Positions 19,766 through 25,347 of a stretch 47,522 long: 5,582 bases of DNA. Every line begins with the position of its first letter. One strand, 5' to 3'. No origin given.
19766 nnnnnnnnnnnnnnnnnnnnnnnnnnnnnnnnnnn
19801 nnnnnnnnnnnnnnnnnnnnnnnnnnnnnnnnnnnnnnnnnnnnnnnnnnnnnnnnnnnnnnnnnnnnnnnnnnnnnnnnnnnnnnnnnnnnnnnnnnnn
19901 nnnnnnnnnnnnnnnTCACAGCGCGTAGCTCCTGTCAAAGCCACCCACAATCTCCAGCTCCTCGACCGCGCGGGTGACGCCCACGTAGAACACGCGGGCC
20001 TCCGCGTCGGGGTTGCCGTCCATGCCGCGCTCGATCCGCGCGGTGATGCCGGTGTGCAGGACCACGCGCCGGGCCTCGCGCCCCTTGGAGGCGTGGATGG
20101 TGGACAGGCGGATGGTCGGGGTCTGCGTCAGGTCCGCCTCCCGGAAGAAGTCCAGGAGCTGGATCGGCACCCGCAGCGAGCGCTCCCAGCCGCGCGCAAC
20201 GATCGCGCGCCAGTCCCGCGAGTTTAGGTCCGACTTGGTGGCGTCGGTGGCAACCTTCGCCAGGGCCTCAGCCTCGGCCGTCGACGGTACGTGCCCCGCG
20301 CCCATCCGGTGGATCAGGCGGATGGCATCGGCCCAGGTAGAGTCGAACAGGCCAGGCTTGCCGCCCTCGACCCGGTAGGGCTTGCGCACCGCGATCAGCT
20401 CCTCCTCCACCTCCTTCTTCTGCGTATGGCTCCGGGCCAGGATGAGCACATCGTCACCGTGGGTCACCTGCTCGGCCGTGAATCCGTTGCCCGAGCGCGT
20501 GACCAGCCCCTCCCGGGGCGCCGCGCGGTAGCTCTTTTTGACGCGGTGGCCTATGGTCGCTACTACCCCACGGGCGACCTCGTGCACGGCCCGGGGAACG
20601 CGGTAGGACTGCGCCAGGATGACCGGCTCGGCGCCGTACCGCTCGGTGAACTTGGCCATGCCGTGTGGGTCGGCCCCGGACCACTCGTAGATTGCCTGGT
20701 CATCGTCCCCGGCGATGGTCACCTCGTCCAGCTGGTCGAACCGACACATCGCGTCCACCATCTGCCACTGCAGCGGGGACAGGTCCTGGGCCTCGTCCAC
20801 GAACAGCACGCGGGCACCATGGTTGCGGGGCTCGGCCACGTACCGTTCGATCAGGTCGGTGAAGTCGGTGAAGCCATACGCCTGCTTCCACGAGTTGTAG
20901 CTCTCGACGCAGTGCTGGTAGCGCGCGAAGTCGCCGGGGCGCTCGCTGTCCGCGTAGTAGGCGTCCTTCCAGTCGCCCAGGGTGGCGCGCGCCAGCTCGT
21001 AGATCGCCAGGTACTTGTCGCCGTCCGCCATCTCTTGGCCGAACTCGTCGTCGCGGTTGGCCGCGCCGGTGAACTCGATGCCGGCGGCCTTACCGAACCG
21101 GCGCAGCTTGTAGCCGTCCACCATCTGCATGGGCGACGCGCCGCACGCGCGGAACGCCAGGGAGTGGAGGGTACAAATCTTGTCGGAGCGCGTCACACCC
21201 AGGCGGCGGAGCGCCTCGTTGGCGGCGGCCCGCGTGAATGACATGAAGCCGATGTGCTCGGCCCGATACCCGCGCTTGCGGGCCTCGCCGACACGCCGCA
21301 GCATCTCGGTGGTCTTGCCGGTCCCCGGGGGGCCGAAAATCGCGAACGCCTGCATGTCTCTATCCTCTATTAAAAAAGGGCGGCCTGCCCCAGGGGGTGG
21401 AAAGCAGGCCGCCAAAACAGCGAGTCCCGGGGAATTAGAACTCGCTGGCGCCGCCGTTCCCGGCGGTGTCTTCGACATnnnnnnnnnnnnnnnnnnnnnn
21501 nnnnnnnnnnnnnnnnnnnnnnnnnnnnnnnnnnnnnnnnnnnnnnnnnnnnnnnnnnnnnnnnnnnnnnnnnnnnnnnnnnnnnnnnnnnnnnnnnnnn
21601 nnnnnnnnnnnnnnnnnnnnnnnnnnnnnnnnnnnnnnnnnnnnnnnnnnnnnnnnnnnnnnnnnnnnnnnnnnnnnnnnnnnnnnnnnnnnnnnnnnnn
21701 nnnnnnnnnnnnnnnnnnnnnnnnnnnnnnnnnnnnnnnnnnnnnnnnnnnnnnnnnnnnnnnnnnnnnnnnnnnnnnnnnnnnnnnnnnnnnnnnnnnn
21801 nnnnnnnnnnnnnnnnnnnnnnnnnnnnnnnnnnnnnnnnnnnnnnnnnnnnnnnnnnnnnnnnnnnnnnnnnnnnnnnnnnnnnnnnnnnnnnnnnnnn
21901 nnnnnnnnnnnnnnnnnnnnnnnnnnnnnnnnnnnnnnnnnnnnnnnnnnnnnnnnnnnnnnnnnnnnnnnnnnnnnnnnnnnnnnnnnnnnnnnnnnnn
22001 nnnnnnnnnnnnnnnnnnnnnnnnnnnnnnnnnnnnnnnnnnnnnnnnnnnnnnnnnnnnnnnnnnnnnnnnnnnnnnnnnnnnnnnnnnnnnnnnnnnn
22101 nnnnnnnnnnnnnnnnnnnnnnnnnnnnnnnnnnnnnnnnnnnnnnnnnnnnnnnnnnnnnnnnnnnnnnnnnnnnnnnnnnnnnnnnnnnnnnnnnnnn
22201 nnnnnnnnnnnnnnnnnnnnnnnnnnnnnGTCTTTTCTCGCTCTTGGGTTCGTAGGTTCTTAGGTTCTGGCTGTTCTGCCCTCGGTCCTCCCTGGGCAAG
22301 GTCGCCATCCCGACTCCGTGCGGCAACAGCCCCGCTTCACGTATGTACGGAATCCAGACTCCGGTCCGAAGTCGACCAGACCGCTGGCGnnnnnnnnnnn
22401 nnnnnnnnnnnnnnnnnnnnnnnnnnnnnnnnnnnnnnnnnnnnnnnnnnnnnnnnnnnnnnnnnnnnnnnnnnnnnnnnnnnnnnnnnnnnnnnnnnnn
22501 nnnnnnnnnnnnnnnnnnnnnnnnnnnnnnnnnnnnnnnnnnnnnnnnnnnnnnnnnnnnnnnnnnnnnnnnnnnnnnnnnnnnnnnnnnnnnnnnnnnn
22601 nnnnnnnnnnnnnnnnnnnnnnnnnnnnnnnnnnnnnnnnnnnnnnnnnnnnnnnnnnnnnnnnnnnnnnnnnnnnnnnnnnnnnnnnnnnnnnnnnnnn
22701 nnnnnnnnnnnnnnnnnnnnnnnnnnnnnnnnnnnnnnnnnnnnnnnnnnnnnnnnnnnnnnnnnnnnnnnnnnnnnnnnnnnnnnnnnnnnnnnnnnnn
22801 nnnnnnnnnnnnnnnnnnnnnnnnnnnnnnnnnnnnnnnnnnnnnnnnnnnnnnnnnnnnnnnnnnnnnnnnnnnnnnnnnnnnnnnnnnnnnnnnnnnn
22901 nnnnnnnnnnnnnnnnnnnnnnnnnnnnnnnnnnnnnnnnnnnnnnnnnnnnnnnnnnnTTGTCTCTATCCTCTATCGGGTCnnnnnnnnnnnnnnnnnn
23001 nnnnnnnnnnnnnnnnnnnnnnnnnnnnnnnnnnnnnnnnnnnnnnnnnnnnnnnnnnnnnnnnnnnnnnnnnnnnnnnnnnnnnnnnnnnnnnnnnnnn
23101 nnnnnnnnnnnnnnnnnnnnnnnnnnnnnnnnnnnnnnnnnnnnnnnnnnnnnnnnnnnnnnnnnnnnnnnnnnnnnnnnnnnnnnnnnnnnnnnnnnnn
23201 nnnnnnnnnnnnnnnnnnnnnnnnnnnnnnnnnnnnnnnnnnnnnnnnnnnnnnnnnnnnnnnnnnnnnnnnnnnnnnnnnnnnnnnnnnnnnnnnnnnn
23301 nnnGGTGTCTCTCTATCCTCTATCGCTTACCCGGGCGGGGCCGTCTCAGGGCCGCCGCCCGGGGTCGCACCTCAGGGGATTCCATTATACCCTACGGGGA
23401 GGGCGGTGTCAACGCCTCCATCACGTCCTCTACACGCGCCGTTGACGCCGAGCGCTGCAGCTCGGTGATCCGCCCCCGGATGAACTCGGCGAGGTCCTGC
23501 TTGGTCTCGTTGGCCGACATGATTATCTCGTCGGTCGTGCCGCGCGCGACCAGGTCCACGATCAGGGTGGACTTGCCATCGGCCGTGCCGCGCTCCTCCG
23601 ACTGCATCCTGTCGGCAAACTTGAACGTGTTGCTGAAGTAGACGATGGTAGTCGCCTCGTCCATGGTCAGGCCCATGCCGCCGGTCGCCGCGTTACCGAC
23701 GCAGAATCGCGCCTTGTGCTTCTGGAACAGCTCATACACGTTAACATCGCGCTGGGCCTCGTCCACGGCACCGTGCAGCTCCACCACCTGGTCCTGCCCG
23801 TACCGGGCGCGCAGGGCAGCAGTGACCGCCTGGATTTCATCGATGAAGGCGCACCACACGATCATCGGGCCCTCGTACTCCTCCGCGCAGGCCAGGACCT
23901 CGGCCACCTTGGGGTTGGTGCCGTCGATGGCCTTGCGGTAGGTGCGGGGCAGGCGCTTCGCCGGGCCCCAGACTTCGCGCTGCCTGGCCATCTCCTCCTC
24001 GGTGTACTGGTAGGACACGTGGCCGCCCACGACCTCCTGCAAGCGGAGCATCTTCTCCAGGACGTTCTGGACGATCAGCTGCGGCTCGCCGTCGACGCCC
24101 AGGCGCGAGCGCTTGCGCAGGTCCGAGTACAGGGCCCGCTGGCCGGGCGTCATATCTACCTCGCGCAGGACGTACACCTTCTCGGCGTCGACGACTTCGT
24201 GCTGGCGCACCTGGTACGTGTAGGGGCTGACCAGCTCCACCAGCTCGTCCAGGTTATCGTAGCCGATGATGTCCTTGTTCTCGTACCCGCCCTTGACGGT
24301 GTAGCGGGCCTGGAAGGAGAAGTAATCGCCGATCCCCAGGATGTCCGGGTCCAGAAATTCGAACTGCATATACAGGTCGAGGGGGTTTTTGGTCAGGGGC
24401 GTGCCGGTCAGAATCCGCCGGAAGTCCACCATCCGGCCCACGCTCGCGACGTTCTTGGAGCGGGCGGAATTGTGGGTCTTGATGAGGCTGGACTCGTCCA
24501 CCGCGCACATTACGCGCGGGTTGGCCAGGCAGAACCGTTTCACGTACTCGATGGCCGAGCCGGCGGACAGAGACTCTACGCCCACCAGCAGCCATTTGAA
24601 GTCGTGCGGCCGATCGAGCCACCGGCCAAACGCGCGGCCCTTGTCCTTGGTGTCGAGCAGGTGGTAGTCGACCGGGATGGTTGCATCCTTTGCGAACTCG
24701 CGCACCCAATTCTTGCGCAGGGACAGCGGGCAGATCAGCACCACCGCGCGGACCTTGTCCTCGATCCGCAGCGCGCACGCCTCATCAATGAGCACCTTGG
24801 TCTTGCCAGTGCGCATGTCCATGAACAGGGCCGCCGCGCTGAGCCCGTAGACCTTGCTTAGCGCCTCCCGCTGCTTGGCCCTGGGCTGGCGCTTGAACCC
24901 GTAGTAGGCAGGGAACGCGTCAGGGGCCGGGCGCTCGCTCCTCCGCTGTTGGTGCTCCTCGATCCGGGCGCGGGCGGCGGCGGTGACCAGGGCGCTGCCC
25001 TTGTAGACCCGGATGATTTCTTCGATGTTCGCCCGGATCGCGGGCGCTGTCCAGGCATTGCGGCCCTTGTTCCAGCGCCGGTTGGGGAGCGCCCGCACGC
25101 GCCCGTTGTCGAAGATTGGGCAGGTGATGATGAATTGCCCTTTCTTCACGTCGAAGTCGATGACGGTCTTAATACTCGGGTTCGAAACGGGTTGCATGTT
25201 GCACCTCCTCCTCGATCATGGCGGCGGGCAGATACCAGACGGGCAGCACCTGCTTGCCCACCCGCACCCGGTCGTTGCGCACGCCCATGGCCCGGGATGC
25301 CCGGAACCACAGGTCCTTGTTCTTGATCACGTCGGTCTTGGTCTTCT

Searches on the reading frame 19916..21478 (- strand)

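Call 19: search_protein_families(library=pfam, proteins=[window:19916-21478:-], max_evalue=0.01)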
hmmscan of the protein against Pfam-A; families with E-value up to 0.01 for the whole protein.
window:19916-21478:- (520 aa): 8 families
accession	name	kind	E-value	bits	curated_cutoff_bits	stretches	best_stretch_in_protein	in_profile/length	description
PF00580.27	UvrD-helicase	-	1.3e-23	84.5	23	1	45-281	16-270/271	UvrD/REP helicase N-terminal domain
PF13245.12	AAA_19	-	1.9e-15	57.6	25.1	1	43-265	12-132/134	AAA domain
PF13361.12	UvrD_C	-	1.4e-08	35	25.6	1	451-510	282-345/350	UvrD-like helicase C-terminal domain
PF13538.12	UvrD_C_2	-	1.8e-06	28.1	27.4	1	456-508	2-49/52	UvrD-like helicase C-terminal domain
PF13191.12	AAA_16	-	1.5e-05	26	32.6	1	43-250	25-161/167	AAA ATPase domain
PF13604.12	AAA_30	-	0.0001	22.6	27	0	44-96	20-69/191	AAA domain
PF01443.25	Viral_helicase1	-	0.00014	22.2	21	0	192-300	30-138/228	Viral superfamily 1 RNA helicase core domain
PF13401.12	AAA_22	-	0.00029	21.6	27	0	44-66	7-28/130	AAA domain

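Call 20: search_protein_families(library=phrogs, proteins=[window:19916-21478:-], max_evalue=0.001)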
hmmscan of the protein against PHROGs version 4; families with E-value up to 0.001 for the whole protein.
window:19916-21478:- (520 aa): 3 families
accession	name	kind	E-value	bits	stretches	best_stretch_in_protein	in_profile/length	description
phrog_1967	-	DNA, RNA and nucleotide metabolism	1.7e-81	276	1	42-513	166-669/776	DNA helicase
phrog_325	-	DNA, RNA and nucleotide metabolism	3.6e-07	29.8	0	459-512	821-868/986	Dda-like helicase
phrog_25205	-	unknown function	0.00021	20.7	0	225-281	187-240/607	-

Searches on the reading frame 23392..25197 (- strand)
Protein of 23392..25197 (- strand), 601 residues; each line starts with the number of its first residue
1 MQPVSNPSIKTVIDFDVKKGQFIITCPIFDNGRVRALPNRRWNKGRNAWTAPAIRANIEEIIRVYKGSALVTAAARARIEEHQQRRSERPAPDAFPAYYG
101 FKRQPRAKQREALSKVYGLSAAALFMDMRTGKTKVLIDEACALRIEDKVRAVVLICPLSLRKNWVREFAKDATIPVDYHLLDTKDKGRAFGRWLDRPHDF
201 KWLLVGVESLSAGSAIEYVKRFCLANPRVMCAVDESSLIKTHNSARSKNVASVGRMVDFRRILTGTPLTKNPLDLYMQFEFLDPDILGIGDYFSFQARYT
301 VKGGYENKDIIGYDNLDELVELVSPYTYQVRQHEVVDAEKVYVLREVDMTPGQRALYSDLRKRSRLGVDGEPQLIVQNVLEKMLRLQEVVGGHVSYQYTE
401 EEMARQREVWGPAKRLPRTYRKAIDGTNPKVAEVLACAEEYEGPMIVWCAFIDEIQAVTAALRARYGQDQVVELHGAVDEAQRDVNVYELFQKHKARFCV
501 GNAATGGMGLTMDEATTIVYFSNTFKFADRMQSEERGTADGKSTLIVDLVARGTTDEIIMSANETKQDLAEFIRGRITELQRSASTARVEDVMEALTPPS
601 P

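Call 19: search_protein_families(library=pfam, proteins=[window:23392-25197:-], max_evalue=0.01)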
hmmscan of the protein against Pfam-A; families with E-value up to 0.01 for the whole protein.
window:23392-25197:- (601 aa): 2 families
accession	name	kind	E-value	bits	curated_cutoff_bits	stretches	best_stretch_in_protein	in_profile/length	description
PF00176.29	SNF2-rel_dom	-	6.6e-17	62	24.9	1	124-389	22-284/290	SNF2-related domain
PF00271.37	Helicase_C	-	6.3e-06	26.8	23.5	1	435-536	10-105/110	Helicase conserved C-terminal domain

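Call 20: search_protein_families(library=phrogs, proteins=[window:23392-25197:-], max_evalue=0.001)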
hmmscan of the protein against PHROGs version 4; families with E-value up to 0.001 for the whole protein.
window:23392-25197:- (601 aa): 5 families
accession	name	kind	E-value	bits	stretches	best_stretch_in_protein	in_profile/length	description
phrog_62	-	DNA, RNA and nucleotide metabolism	1.5e-90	305.4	1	26-587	656-1146/1881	DNA helicase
phrog_21391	-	DNA, RNA and nucleotide metabolism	3.7e-06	25.4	1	205-297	1019-1109/2021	DNA helicase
phrog_24008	-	DNA, RNA and nucleotide metabolism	1.5e-05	24.1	0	219-282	584-648/1006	helicase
phrog_16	-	DNA, RNA and nucleotide metabolism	2e-05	24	1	378-554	458-603/986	DNA helicase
phrog_29996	-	unknown function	0.00011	21.3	0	230-572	840-1162/1189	-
